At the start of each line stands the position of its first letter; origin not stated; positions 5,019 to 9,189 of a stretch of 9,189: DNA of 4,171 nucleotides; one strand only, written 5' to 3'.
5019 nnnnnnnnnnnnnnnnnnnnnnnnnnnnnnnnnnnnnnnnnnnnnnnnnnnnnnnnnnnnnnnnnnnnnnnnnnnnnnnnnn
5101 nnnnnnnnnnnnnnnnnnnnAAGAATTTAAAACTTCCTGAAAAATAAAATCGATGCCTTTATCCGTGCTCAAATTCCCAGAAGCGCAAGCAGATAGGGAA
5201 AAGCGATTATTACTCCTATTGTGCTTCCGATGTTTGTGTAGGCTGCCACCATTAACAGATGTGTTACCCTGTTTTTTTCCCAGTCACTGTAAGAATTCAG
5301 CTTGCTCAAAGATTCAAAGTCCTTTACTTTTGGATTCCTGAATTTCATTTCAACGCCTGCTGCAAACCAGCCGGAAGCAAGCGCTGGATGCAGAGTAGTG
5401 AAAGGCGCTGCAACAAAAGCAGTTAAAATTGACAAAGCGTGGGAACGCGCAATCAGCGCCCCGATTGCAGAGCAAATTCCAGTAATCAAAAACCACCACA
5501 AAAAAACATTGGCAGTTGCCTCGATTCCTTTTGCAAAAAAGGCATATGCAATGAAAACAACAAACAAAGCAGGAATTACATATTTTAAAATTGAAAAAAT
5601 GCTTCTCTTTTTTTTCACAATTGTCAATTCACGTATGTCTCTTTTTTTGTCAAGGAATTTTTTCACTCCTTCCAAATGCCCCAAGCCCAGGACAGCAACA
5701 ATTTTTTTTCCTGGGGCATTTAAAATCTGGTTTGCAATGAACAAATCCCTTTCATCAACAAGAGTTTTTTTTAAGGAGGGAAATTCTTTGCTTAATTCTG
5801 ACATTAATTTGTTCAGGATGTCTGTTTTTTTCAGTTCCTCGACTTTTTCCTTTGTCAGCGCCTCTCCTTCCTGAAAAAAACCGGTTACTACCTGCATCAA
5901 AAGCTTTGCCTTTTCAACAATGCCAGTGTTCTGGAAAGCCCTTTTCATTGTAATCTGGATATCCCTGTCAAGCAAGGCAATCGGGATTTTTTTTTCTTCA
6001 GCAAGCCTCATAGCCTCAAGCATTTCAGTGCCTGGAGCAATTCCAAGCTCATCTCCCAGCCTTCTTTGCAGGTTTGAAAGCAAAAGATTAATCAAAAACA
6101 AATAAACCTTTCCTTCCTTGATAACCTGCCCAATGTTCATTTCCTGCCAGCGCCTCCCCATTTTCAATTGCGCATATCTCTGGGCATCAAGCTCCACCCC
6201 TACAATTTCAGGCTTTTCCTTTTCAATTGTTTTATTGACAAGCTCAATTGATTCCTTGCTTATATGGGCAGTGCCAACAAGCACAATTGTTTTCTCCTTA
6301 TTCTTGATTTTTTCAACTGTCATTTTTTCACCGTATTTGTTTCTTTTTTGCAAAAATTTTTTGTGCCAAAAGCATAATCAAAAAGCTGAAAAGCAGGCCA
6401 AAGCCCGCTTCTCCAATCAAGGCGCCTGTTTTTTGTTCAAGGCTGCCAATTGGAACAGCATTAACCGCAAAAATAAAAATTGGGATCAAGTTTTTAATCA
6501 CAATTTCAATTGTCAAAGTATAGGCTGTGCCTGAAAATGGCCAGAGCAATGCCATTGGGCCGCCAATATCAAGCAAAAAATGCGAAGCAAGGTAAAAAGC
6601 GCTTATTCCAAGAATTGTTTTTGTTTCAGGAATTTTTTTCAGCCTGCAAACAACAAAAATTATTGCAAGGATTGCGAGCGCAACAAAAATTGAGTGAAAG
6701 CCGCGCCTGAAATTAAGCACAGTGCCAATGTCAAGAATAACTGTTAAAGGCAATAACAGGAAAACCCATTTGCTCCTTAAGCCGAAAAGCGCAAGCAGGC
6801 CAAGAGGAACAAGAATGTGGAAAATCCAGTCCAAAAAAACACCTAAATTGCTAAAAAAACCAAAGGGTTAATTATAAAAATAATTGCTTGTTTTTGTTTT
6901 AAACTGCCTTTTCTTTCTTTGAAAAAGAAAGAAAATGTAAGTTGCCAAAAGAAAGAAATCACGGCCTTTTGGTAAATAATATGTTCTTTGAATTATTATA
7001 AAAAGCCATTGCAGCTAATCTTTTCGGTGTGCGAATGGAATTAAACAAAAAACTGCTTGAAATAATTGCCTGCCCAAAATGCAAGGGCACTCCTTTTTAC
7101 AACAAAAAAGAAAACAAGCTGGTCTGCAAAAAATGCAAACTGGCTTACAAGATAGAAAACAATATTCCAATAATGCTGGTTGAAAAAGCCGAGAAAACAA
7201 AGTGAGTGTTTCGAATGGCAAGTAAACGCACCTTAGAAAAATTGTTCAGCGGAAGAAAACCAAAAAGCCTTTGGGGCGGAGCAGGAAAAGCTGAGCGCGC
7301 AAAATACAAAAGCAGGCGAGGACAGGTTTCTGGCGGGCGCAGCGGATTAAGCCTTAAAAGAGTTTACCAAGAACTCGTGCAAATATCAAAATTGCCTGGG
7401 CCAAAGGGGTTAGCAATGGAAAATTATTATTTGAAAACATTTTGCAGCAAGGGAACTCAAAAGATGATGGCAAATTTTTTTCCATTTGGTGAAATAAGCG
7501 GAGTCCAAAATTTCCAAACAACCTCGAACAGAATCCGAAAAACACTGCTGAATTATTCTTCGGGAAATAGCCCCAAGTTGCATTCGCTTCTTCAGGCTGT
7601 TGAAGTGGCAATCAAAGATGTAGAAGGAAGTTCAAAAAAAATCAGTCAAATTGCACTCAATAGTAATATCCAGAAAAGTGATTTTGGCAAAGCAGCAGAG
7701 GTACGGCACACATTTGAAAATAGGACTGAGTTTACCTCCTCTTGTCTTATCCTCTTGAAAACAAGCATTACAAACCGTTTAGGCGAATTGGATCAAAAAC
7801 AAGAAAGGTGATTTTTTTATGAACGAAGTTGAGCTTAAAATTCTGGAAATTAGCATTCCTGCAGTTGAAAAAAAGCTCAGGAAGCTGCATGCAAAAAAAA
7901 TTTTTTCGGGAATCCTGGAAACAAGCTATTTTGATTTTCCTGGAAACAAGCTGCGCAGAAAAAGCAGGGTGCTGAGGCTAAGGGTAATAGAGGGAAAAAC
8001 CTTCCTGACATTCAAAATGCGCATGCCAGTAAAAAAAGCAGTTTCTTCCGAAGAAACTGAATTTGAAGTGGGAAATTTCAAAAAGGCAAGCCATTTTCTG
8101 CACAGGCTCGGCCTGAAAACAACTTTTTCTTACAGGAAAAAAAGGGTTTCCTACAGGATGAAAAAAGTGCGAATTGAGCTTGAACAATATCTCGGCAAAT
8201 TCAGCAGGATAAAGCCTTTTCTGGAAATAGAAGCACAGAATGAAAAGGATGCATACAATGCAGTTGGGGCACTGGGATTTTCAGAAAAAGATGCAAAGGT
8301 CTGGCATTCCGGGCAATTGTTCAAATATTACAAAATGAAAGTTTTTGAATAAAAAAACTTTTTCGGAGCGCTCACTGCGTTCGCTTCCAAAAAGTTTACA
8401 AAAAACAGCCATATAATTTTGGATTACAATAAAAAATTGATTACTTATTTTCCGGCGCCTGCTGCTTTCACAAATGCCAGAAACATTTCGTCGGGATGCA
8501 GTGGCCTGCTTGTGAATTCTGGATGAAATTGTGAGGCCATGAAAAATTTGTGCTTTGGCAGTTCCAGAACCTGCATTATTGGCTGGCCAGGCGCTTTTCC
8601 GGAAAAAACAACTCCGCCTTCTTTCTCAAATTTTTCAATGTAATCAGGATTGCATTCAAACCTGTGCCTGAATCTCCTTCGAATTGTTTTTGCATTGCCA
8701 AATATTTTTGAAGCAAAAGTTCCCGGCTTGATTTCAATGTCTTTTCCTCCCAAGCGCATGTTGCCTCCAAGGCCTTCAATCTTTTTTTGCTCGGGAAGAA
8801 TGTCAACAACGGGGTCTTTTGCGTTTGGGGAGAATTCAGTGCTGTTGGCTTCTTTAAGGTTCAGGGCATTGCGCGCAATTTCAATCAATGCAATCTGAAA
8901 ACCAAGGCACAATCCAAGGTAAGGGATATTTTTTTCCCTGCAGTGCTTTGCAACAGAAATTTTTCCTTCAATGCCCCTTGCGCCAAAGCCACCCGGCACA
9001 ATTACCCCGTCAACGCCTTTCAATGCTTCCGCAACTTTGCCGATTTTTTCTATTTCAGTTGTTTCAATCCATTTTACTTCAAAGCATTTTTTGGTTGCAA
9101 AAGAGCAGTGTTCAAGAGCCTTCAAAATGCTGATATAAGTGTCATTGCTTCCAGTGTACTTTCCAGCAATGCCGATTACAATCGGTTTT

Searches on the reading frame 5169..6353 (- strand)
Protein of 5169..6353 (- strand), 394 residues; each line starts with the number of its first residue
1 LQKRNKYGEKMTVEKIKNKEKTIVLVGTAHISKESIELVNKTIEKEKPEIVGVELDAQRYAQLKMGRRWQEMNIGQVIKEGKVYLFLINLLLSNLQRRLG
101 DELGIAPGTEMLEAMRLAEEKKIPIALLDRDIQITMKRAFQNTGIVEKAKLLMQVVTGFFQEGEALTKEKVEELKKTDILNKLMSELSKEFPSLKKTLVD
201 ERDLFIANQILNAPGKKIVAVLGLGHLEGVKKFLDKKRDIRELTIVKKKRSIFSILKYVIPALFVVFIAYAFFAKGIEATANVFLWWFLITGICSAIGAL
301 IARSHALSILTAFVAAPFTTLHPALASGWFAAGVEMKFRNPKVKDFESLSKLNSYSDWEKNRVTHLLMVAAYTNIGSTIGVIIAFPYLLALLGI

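Call 6: search_protein_families(library=pfam, proteins=[window:5169-6353:-], max_evalue=0.01)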
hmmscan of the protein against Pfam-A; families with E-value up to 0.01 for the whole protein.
window:5169-6353:- (394 aa): 1 family
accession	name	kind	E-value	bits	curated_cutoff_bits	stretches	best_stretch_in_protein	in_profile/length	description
PF01963.22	TraB_PrgY_gumN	-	2e-34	120.1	26.8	1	15-237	4-254/263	TraB/PrgY/gumN family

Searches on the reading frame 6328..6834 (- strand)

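Call 6: search_protein_families(library=pfam, proteins=[window:6328-6834:-], max_evalue=0.01)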
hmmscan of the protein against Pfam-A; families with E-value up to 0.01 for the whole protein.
window:6328-6834:- (168 aa): 1 family
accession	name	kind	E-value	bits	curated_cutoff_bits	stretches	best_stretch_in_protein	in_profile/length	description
PF04307.19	YdjM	-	5.8e-06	26.4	29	1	43-151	62-167/176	YdjM inner membrane protein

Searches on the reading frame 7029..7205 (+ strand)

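Call 7: search_protein_families(library=ncbifam, proteins=[window:7029-7205:+], max_evalue=0.01)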
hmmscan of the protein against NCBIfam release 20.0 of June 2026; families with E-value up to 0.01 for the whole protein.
window:7029-7205:+ (58 aa): 6 families
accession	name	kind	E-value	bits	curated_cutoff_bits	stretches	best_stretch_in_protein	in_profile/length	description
NF008806.0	PRK11827.1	equivalog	2.9e-13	49.7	126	1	6-54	2-50/60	protein YcaR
NF038101.1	Trm112_arch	equivalog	6e-08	32.7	77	1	6-51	2-55/59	methytransferase partner Trm112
NF047723.1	TransFacS4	equivalog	0.0021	18.5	120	1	15-56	4-41/90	transcription factor S4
NF038384.1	zinc_YnfU_fam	subfamily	0.0025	17.4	36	0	26-42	34-50/52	YnfU family zinc-binding protein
TIGR02642.1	phage_xxxx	hypoth_equivalog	0.0031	17.2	101.4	1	6-42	175-209/267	TIGR02642 family protein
TIGR00595.1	priA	equivalog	0.0044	15.6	230.35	1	12-47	225-260/509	replication restart helicase PriA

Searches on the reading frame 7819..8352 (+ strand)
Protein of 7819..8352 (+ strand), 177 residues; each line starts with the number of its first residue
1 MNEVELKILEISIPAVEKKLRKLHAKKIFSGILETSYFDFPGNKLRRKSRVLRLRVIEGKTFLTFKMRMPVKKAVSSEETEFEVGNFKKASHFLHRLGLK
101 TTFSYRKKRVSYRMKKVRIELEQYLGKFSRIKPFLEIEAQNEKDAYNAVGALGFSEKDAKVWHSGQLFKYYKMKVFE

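Call 6: search_protein_families(library=pfam, proteins=[window:7819-8352:+], max_evalue=0.01)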
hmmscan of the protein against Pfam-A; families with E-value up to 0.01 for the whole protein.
window:7819-8352:+ (177 aa): 1 family
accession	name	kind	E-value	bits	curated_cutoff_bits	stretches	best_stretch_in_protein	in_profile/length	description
PF01928.26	CYTH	-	2.6e-19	70.2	23.2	1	1-144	1-150/179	CYTH domain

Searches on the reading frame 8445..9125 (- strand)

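Call 7: search_protein_families(library=ncbifam, proteins=[window:8445-9125:-], max_evalue=0.01)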
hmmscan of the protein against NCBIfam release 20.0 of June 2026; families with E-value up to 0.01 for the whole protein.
window:8445-9125:- (226 aa): 10 families
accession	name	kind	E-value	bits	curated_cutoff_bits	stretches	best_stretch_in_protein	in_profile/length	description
TIGR00337.1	PyrG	equivalog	2e-76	257.7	462.75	1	2-221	311-526/526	glutamine hydrolyzing CTP synthase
NF003792.0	PRK05380.1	equivalog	9.3e-76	255.6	308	1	2-223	310-527/534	CTP synthase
NF004836.1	PRK06186.1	equivalog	2e-35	122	260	1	2-222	21-227/228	CTP synthase C-terminal region-related (seleno)protein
NF001975.0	PRK00758.1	equivalog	9.6e-06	25.3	198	1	30-99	35-98/185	GMP synthase subunit A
TIGR00888.1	guaA_Nterm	equivalog_domain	2.3e-05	23.9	172.15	1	24-81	26-85/188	glutamine-hydrolyzing GMP synthase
TIGR01368.1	CPSaseIIsmall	equivalog_domain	4.5e-05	22.6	307.35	0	39-90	218-270/361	glutamine-hydrolyzing carbamoyl-phosphate synthase small subunit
NF005849.0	PRK07765.1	equivalog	0.00023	20.5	308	1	29-78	38-88/219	aminodeoxychorismate/anthranilate synthase component II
NF009475.0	PRK12838.1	equivalog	0.00032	19.7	221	0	38-81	211-255/359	carbamoyl phosphate synthase small subunit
NF002957.0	PRK03619.1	equivalog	0.003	16.9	212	0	23-83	27-95/222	phosphoribosylformylglycinamidine synthase subunit PurQ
TIGR01855.1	IMP_synth_hisH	equivalog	0.0086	15.9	105.4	0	27-79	26-84/198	imidazole glycerol phosphate synthase subunit HisH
